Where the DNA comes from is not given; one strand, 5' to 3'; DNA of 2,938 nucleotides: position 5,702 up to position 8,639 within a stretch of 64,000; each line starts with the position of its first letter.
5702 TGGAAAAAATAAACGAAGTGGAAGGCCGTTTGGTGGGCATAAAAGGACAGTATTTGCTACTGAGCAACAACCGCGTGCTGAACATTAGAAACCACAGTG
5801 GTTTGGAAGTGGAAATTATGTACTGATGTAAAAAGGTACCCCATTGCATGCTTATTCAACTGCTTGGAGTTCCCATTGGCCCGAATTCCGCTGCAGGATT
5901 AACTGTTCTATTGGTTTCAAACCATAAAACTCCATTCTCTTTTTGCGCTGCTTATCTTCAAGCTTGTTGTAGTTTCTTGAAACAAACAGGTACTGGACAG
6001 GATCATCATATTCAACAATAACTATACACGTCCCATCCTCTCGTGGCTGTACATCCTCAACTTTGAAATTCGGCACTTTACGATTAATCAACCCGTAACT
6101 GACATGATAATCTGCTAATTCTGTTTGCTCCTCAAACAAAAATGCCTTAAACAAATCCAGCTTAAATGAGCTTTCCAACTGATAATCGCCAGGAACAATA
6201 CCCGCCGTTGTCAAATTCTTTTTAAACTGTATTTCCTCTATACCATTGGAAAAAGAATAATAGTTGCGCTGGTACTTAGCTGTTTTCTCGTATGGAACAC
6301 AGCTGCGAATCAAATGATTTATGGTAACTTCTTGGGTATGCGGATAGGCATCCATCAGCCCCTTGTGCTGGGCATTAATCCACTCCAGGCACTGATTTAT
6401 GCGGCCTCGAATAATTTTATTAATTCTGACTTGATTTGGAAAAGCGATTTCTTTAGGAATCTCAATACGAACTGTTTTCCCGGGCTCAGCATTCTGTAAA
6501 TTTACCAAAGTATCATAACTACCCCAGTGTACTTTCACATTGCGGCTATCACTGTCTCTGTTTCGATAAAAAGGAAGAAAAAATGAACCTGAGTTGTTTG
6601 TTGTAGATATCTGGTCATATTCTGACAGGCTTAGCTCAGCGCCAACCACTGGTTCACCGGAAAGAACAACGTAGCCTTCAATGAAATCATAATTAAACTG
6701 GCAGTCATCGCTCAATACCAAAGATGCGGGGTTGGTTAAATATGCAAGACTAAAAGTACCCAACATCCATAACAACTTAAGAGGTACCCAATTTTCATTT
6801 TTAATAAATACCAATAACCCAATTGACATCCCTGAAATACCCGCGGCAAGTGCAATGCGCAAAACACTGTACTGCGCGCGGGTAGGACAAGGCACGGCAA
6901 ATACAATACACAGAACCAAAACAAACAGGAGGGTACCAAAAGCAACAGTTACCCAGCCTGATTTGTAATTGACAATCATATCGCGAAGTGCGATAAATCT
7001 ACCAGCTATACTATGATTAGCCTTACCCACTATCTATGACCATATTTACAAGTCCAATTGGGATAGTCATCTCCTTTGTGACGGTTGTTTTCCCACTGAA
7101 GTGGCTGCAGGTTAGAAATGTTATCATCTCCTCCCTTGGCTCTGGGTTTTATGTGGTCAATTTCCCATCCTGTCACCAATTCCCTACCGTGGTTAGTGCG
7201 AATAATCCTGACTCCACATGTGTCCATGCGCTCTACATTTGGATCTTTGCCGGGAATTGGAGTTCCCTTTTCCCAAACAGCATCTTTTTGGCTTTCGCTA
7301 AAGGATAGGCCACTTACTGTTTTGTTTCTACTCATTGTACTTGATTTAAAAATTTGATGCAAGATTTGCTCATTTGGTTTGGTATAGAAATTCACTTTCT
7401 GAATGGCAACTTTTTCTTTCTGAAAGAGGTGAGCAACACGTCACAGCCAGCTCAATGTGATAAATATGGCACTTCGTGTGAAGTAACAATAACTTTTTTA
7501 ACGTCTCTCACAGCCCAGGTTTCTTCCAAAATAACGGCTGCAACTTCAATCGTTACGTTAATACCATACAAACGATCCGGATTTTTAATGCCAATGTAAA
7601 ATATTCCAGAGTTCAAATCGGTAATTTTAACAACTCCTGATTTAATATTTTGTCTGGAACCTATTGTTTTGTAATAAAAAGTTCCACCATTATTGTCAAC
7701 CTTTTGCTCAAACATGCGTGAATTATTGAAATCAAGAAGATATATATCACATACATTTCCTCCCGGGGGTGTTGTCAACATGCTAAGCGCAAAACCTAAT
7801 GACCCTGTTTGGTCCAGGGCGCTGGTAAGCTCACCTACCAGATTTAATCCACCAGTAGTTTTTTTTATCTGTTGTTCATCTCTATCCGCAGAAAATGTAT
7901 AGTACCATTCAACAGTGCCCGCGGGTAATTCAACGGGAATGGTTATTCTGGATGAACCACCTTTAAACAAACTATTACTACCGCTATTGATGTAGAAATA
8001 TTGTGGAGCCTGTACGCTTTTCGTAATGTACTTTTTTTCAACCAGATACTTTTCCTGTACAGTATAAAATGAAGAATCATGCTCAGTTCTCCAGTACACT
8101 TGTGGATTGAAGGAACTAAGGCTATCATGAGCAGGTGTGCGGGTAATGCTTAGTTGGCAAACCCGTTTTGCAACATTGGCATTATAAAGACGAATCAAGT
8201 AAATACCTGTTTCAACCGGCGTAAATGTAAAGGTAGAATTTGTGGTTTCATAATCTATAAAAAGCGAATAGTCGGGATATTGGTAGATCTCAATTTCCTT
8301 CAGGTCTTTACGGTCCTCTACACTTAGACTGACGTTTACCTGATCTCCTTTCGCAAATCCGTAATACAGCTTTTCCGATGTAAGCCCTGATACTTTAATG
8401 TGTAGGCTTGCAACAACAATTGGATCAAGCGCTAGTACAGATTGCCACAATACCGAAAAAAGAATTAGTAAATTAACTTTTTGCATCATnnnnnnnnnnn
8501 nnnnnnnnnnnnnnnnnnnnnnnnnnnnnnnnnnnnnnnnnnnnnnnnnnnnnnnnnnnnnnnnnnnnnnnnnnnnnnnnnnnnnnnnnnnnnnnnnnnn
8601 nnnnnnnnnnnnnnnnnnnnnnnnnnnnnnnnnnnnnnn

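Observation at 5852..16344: AT-rich accessory block with no integrase or tRNA: twelve codirectional, largely overlapping genes of unusual composition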

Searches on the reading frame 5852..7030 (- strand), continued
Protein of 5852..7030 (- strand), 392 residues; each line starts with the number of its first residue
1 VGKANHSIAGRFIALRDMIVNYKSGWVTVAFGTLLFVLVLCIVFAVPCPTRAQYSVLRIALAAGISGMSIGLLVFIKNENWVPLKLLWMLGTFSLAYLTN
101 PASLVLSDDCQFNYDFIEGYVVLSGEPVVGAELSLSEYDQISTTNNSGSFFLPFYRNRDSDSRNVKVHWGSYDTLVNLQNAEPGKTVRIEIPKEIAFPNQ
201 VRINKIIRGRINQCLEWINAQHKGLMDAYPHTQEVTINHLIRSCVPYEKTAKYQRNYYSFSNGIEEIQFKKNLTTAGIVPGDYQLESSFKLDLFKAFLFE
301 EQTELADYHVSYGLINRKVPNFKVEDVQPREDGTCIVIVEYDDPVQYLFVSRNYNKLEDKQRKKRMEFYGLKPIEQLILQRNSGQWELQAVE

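Call 48: search_protein_families(library=pfam, proteins=[P0061, P0062, P0076, P0080, P0087, P0103, P0101, P0108, P0124, P0138], max_evalue=0.001)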
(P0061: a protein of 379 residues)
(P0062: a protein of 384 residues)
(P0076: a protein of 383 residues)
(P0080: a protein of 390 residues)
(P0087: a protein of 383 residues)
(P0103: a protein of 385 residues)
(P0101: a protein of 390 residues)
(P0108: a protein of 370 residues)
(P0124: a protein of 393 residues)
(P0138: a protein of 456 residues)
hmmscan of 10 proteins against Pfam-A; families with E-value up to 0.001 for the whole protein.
P0061 (379 aa): 0 families

P0062 (384 aa): 0 families

P0076 (383 aa): 0 families

P0080 (390 aa): 0 families

P0087 (383 aa): 0 families

P0103 (385 aa): 0 families

P0101 (390 aa): 3 families
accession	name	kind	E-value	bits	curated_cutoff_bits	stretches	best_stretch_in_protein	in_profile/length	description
PF19964.5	EAD11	-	2.7e-19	69.4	26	1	5-82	2-80/80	Effector-associated domain 11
PF13620.12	CarboxypepD_reg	-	6.2e-07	30.1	32.3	1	310-368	2-63/82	Carboxypeptidase regulatory-like domain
PF13715.12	CarbopepD_reg_2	-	2.3e-05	24.8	32.2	1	310-367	1-58/88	CarboxypepD_reg-like domain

P0108 (370 aa): 2 families
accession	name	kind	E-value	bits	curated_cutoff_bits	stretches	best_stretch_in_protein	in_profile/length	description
PF19964.5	EAD11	-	2.5e-09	37.4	26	1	7-83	4-79/80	Effector-associated domain 11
PF18949.5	DUF5693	-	0.00022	20.3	29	1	20-186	229-390/609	Family of unknown function (DUF5693)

P0124 (393 aa): 1 family
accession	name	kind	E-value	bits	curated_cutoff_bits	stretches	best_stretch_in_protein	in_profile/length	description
PF19964.5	EAD11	-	1.1e-05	25.7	26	1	3-77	3-79/80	Effector-associated domain 11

P0138 (456 aa): 2 families
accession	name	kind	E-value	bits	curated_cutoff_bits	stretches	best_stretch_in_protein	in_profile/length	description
PF13620.12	CarboxypepD_reg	-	0.00027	21.6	32.3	0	215-282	4-73/82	Carboxypeptidase regulatory-like domain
PF13715.12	CarbopepD_reg_2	-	0.00049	20.5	32.2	0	215-283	3-67/88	CarboxypepD_reg-like domain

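Call 54: search_protein_families(library=padloc, proteins=[P0039, P0043, P0044, P0046, P0048, P0049, P0050, P0051, P0054, P0056], max_evalue=0.001)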
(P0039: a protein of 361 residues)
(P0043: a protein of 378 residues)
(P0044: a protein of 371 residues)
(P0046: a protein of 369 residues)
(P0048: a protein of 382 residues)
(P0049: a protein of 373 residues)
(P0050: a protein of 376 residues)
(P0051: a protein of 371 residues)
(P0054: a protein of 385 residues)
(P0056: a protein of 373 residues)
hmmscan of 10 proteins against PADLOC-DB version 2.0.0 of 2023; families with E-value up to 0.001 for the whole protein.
P0039 (361 aa): 8 families
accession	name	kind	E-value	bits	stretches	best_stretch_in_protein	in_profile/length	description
PDLC05062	PDC-S66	-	1e-38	131.4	1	5-120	148-266/282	-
PDLC00417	ThsB1|ThsB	-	2.1e-19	68.2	1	6-120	167-285/303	TIR-like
PDLC00424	ThsB1|ThsB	-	3.9e-13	47.7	1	7-119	103-217/234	TIR-like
PDLC02962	RT-TIR_XII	-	4.1e-08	30.5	1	6-108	346-434/478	single gene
PDLC02961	RT-TIR_XII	-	2.8e-07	27.8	1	5-125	347-464/475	single gene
PDLC02012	SAVED5--SAVED_TIR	-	2e-06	25.2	1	7-75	15-82/404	-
PDLC02421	Aga_TIR-PNTD1-PNTD2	-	5.9e-05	20.3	1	8-72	6-71/430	Class I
PDLC02403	Aga_TIR-PNTD1-PNTD2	-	0.00018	18.7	1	8-71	5-69/443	Class I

P0043 (378 aa): 13 families
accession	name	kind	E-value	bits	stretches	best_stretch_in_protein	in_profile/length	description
PDLC05062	PDC-S66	-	4.5e-47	158.8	1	3-135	144-276/282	-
PDLC00417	ThsB1|ThsB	-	1.3e-25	88.6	1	5-128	164-287/303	TIR-like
PDLC00424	ThsB1|ThsB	-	1.3e-15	55.9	1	9-137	103-230/234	TIR-like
PDLC02012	SAVED5--SAVED_TIR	-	2.6e-10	38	1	9-105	15-109/404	-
PDLC02962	RT-TIR_XII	-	5.1e-09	33.5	1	4-105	342-442/478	single gene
PDLC02961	RT-TIR_XII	-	1.4e-08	32.1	1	5-119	345-452/475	single gene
PDLC00728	Effector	-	6.5e-07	26.6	1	9-67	11-68/432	TIR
PDLC02403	Aga_TIR-PNTD1-PNTD2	-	1.3e-06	25.8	1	9-126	4-118/443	Class I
PDLC02421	Aga_TIR-PNTD1-PNTD2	-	6.9e-06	23.4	1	8-127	4-120/430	Class I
PDLC00727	Effector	-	3.7e-05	20.4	1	9-61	175-230/590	TIR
PDLC00426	ThsB1|ThsB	-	0.00029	18.2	1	4-81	234-317/352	TIR-like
PDLC03015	TIR-NLR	-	0.00043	17.1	1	10-101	4-93/824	-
PDLC00422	ThsB1|ThsB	-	0.00049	17.6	0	3-38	36-70/194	TIR-like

P0044 (371 aa): 4 families
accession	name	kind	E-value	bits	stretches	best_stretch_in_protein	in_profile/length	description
PDLC05062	PDC-S66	-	2.7e-27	94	1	5-119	146-266/282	-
PDLC00417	ThsB1|ThsB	-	6.6e-14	50.1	1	7-117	166-283/303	TIR-like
PDLC00424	ThsB1|ThsB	-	4e-10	37.9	1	9-119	103-218/234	TIR-like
PDLC02012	SAVED5--SAVED_TIR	-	3e-07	27.9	1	9-71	15-77/404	-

P0046 (369 aa): 5 families
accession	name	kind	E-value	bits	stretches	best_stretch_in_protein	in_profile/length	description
PDLC05062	PDC-S66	-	3.6e-28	96.8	1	3-129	147-280/282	-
PDLC00424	ThsB1|ThsB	-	2.7e-11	41.7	1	6-125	103-228/234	TIR-like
PDLC00417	ThsB1|ThsB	-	3.6e-11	41.1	1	4-113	166-282/303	TIR-like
PDLC02012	SAVED5--SAVED_TIR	-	2.3e-07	28.2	1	6-71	15-81/404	-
PDLC02421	Aga_TIR-PNTD1-PNTD2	-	1.7e-06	25.4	1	6-68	5-69/430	Class I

P0048 (382 aa): 9 families
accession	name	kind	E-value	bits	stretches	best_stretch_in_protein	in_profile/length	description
PDLC05062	PDC-S66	-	1.1e-46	157.5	1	4-137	144-278/282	-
PDLC00417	ThsB1|ThsB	-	1.9e-26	91.3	1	4-134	162-294/303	TIR-like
PDLC00424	ThsB1|ThsB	-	4.6e-14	50.8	1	10-136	103-229/234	TIR-like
PDLC02012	SAVED5--SAVED_TIR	-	3.1e-10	37.7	1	10-142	15-119/404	-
PDLC02961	RT-TIR_XII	-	9.5e-10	36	1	8-129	347-462/475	single gene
PDLC02962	RT-TIR_XII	-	1.8e-09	35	1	8-102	345-440/478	single gene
PDLC02421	Aga_TIR-PNTD1-PNTD2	-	7.5e-06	23.3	1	10-83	5-79/430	Class I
PDLC02403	Aga_TIR-PNTD1-PNTD2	-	5.9e-05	20.3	1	11-83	5-78/443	Class I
PDLC00728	Effector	-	0.00025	18.1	1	11-69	12-69/432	TIR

P0049 (373 aa): 4 families
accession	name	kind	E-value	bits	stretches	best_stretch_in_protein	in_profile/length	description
PDLC05062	PDC-S66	-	3.3e-24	83.8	1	6-117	148-265/282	-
PDLC00417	ThsB1|ThsB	-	7.4e-10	36.8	1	6-118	166-285/303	TIR-like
PDLC00424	ThsB1|ThsB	-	5e-08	31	1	8-110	103-210/234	TIR-like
PDLC02012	SAVED5--SAVED_TIR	-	2.3e-05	21.7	1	8-69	15-76/404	-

P0050 (376 aa): 4 families
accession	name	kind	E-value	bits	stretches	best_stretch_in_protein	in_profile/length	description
PDLC05062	PDC-S66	-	3.5e-26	90.3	1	10-136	147-280/282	-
PDLC00424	ThsB1|ThsB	-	1.9e-09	35.6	1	13-123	103-218/234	TIR-like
PDLC00417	ThsB1|ThsB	-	8.7e-09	33.3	1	11-107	166-269/303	TIR-like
PDLC02012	SAVED5--SAVED_TIR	-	0.00013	19.2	1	13-63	15-64/404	-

P0051 (371 aa): 6 families
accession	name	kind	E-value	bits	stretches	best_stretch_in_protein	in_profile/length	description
PDLC05062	PDC-S66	-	1.3e-23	81.9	1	7-132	147-276/282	-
PDLC00417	ThsB1|ThsB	-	4e-10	37.7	1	8-113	166-278/303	TIR-like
PDLC00424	ThsB1|ThsB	-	3.1e-09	35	1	6-130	99-226/234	TIR-like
PDLC02012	SAVED5--SAVED_TIR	-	1.5e-08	32.1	1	9-86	14-93/404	-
PDLC02421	Aga_TIR-PNTD1-PNTD2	-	0.00058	17.1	1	9-64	4-60/430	Class I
PDLC02962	RT-TIR_XII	-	0.00097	16.1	0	8-106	345-423/478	single gene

P0054 (385 aa): 11 families
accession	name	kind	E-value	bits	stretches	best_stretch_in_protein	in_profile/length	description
PDLC05062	PDC-S66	-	5.3e-44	148.8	1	3-137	146-281/282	-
PDLC00417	ThsB1|ThsB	-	1.6e-21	75.1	1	5-122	166-284/303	TIR-like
PDLC00424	ThsB1|ThsB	-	3.8e-15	54.3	1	7-135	103-231/234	TIR-like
PDLC02962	RT-TIR_XII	-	3.9e-11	40.5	1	5-99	345-440/478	single gene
PDLC02961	RT-TIR_XII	-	6.1e-11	39.9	1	5-138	347-474/475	single gene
PDLC02012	SAVED5--SAVED_TIR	-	2.2e-09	34.9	1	7-131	15-132/404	-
PDLC02403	Aga_TIR-PNTD1-PNTD2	-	1.1e-08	32.6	1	7-164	4-156/443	Class I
PDLC02421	Aga_TIR-PNTD1-PNTD2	-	4e-08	30.8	1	6-107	4-106/430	Class I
PDLC03016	TIR-TM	-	2.9e-06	25.4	1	8-108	3-103/293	-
PDLC00728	Effector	-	0.00027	18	1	7-78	11-81/432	TIR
PDLC00426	ThsB1|ThsB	-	0.00042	17.7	1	4-79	236-317/352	TIR-like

P0056 (373 aa): 9 families
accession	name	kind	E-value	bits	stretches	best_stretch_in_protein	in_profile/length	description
PDLC05062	PDC-S66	-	2.3e-45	153.3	1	7-138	146-278/282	-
PDLC00417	ThsB1|ThsB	-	2.5e-28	97.5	1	4-140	161-295/303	TIR-like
PDLC00424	ThsB1|ThsB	-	1.8e-13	48.8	1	11-138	103-230/234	TIR-like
PDLC02962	RT-TIR_XII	-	2.7e-10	37.7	1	8-117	344-453/478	single gene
PDLC02961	RT-TIR_XII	-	1.4e-09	35.4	1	7-138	345-470/475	single gene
PDLC02012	SAVED5--SAVED_TIR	-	4.2e-07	27.4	1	7-106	11-109/404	-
PDLC00434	ThsB1|ThsB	-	0.00016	18.9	1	8-90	137-219/396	TIR-like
PDLC02421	Aga_TIR-PNTD1-PNTD2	-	0.00016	18.9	1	9-84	3-79/430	Class I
PDLC03015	TIR-NLR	-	0.00076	16.3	0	12-119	4-107/824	-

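Call 62: find_related_loci(query=A2, collection=viral_contigs, flank=10000)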
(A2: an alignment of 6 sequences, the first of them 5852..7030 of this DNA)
Query A2 (392 aa) in viral_contigs; peptide patterns used: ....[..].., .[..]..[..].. (x = any residue, [..] = any of these).
222 stretches matched a pattern, but none encodes a relative of the query by tblastn (E <= 1e-3).

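Call 63: find_related_loci(query=A2, collection=metagenome_contigs, flank=10000)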
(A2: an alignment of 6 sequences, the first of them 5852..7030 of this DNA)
Query A2 (392 aa) in metagenome_contigs; peptide patterns used: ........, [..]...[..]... (x = any residue, [..] = any of these).
362 stretches matched a pattern; 3 encode a relative of the query (tblastn E <= 1e-3); 3 distinct loci.
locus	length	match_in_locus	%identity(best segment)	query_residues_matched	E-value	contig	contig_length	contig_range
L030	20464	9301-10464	65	5-392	0e+0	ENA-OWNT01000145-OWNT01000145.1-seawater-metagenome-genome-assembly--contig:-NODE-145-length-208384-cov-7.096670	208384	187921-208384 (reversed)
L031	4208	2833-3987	66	7-391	0e+0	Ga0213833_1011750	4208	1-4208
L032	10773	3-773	63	136-392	2e-117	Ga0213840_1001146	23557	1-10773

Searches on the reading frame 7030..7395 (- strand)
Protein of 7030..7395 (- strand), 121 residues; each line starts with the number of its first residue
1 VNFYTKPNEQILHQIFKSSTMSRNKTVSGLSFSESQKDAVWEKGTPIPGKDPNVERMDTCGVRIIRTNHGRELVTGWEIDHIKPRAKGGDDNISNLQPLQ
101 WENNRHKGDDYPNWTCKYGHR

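Call 4: search_protein_families(library=pfam, proteins=[window:7030-7395:-], max_evalue=0.01)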
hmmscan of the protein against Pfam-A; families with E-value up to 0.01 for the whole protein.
window:7030-7395:- (121 aa): 3 families
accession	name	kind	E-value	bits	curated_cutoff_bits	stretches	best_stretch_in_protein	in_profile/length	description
PF01844.29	HNH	-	3.4e-07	30.7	21.4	1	71-109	11-46/47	HNH endonuclease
PF13395.12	HNH_4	-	1e-06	29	22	1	77-112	18-53/54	HNH endonuclease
PF14279.12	HNH_5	-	0.0015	18.8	27.5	1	77-101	13-37/56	HNH endonuclease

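Call 6: search_protein_families(library=padloc, proteins=[window:7030-7395:-], max_evalue=0.01)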
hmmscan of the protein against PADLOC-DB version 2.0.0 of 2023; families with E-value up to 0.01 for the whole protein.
window:7030-7395:- (121 aa): 3 families
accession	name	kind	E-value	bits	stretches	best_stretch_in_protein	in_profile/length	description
PDLC01256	Cas9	-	4.9e-06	23.6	1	75-115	527-567/711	"CAS-II-A,CAS-II-B,CAS-II-C; effector__SPE"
PDLC00973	Cas9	-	5.9e-05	19.8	1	77-113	625-661/830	CRISPR subtype II RNA-guided endonuclease Cas9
PDLC01460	Cas9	-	0.0013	15.1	1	77-113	517-553/901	"CAS-II-A,CAS-II-B,CAS-II-C; effector__SPE"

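Call 7: search_protein_families(library=ncbifam, proteins=[window:7030-7395:-], max_evalue=0.01)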
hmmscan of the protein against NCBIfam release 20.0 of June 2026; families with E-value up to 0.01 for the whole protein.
window:7030-7395:- (121 aa): 3 families
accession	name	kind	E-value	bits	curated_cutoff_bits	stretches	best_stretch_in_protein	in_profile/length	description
NF049971.1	CRISPR_Cas9d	exception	0.00018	20.3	375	1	74-112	560-598/986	type II CRISPR RNA-guided endonuclease Cas9d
NF040563.1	guided_IscB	equivalog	0.0011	18.1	175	1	78-109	206-237/314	RNA-guided endonuclease IscB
TIGR01865.2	cas_Csn1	equivalog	0.0024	16.1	100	1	77-113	594-630/1070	type II CRISPR RNA-guided endonuclease Cas9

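Call 12: search_protein_families(library=phrogs, proteins=[window:7030-7395:-], max_evalue=0.01)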
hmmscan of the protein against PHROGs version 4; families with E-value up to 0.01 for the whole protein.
window:7030-7395:- (121 aa): 16 families
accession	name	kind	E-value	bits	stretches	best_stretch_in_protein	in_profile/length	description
phrog_338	-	DNA, RNA and nucleotide metabolism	4.3e-07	30.6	1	72-114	224-266/340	HNH endonuclease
phrog_6050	-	DNA, RNA and nucleotide metabolism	6e-06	26.3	1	74-111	324-361/402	HNH endonuclease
phrog_2214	-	DNA, RNA and nucleotide metabolism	7.9e-06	26.2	1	74-110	203-239/429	HNH endonuclease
phrog_1035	-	DNA, RNA and nucleotide metabolism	1e-05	26.6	1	74-110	177-213/271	endonuclease VII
phrog_7785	-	DNA, RNA and nucleotide metabolism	1.2e-05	26.4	1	78-110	82-114/147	HNH endonuclease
phrog_333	-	DNA, RNA and nucleotide metabolism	1.8e-05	25.9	1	74-100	45-71/138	HNH endonuclease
phrog_2118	-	DNA, RNA and nucleotide metabolism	2.5e-05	25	1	71-98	184-212/301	HNH endonuclease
phrog_8660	-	DNA, RNA and nucleotide metabolism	8.4e-05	23.8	1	77-110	146-179/196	HNH endonuclease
phrog_5718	-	DNA, RNA and nucleotide metabolism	0.00011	22.4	1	60-111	134-177/394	HNH endonuclease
phrog_4590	-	unknown function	0.0002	22.7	1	63-109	37-83/100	-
phrog_9508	-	DNA, RNA and nucleotide metabolism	0.00053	20.9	1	74-118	38-82/171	HNH endonuclease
phrog_144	-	DNA, RNA and nucleotide metabolism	0.00089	20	1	78-110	101-135/175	HNH endonuclease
phrog_589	-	DNA, RNA and nucleotide metabolism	0.0019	19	1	74-101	104-132/179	HNH endonuclease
phrog_9645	-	DNA, RNA and nucleotide metabolism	0.0056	17.4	0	78-112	40-74/168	HNH endonuclease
phrog_17283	-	DNA, RNA and nucleotide metabolism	0.0075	17.5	0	79-111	11-44/71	HNH endonuclease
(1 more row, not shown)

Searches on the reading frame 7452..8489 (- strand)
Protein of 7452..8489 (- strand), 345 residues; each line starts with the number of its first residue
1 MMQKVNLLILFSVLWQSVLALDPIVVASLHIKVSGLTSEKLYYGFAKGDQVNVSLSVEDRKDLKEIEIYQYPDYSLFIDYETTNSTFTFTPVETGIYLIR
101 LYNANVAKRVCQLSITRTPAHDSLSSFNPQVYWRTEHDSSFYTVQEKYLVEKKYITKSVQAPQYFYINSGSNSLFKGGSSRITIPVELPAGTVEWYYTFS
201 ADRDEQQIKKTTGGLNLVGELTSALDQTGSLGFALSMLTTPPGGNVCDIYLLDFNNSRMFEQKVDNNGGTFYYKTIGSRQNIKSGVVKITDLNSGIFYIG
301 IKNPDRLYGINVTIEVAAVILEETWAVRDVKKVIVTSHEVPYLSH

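Call 4: search_protein_families(library=pfam, proteins=[window:7452-8489:-], max_evalue=0.01)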
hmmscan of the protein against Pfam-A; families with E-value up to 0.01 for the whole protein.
window:7452-8489:- (345 aa): 0 families

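Call 6: search_protein_families(library=padloc, proteins=[window:7452-8489:-], max_evalue=0.01)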
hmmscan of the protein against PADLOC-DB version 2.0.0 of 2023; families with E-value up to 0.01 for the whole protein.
window:7452-8489:- (345 aa): 0 families

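Call 7: search_protein_families(library=ncbifam, proteins=[window:7452-8489:-], max_evalue=0.01)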
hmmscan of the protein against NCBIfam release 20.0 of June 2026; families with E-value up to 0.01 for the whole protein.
window:7452-8489:- (345 aa): 0 families

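Call 12: search_protein_families(library=phrogs, proteins=[window:7452-8489:-], max_evalue=0.01)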
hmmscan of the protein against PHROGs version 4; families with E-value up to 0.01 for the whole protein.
window:7452-8489:- (345 aa): 0 families

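Call 58: search_solved_structures(query=A6, max_evalue=10)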
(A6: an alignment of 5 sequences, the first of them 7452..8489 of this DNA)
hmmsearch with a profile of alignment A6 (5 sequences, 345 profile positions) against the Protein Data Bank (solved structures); distinct sequences matched with E-value up to 10: 1.
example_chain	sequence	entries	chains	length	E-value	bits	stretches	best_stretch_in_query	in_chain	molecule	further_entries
6zj3_L5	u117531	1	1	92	1.1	11.5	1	87-121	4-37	Ribosomal protein eL42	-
